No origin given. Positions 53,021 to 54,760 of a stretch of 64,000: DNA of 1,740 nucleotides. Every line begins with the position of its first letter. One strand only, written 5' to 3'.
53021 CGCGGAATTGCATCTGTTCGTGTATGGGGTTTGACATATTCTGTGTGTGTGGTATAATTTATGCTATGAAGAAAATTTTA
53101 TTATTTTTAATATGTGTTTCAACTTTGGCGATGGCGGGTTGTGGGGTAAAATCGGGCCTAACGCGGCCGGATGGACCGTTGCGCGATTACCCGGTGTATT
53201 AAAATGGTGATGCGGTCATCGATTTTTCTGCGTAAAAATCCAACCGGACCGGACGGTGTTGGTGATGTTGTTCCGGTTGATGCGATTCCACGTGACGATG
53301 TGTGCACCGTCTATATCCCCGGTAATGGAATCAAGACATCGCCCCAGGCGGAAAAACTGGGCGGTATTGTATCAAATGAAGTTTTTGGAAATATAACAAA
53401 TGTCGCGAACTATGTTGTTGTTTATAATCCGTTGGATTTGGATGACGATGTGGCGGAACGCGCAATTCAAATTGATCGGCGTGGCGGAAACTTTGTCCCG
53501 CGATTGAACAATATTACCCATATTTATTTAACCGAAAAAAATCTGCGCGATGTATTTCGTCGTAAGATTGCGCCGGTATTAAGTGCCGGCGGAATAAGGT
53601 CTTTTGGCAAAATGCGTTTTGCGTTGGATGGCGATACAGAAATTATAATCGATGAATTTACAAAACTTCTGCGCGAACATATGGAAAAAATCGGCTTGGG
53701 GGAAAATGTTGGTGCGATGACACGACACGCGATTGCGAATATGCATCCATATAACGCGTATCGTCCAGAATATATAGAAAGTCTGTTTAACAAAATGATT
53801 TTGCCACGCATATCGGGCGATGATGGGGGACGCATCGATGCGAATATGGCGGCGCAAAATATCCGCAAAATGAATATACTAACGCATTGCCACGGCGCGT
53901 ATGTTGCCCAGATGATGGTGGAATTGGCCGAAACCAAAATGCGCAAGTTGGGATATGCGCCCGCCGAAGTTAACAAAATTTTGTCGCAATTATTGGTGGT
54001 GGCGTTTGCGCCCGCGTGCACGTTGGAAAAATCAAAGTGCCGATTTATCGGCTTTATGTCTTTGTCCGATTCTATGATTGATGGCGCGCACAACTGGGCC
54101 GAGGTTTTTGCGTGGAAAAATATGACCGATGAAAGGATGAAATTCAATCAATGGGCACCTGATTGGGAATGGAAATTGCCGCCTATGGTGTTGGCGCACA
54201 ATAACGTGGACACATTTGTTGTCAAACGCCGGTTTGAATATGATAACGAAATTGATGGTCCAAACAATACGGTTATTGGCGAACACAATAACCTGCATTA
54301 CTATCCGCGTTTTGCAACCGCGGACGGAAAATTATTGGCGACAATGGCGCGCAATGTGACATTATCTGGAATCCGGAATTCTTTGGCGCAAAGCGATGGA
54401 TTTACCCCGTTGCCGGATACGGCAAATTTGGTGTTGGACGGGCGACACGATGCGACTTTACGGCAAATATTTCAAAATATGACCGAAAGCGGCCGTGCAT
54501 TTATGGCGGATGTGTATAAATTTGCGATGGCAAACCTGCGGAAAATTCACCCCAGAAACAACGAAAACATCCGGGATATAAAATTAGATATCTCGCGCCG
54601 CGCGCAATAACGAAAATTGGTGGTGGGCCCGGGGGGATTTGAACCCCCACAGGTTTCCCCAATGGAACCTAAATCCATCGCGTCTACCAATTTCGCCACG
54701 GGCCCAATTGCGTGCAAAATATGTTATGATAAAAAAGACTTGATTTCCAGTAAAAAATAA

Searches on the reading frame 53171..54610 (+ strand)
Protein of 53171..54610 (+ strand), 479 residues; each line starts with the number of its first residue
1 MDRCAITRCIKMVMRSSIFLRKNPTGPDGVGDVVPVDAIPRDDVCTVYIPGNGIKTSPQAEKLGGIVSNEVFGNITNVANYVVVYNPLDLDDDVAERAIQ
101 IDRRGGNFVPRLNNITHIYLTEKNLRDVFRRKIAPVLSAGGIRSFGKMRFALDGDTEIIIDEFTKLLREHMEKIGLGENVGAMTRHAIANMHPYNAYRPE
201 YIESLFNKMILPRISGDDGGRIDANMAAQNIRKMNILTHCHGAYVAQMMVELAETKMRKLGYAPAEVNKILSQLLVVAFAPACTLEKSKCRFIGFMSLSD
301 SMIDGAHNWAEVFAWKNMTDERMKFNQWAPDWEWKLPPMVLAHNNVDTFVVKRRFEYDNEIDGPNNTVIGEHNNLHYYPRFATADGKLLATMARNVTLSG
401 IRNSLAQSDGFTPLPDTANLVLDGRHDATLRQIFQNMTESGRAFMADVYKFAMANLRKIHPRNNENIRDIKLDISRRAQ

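Call 18: search_protein_families(library=pfam, proteins=[window:53171-54610:+], max_evalue=0.01)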
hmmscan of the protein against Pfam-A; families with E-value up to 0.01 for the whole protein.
window:53171-54610:+ (479 aa): 1 family
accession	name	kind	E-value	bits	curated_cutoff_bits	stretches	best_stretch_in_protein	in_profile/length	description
PF21498.3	Obc1_C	-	0.00014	21.3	27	1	221-285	181-244/370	Oxalate biosynthetic component 1, C-terminal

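Call 80: search_protein_families(library=padloc, proteins=[window:53171-54610:+], max_evalue=0.001)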
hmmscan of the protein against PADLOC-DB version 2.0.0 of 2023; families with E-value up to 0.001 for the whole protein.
window:53171-54610:+ (479 aa): 0 families
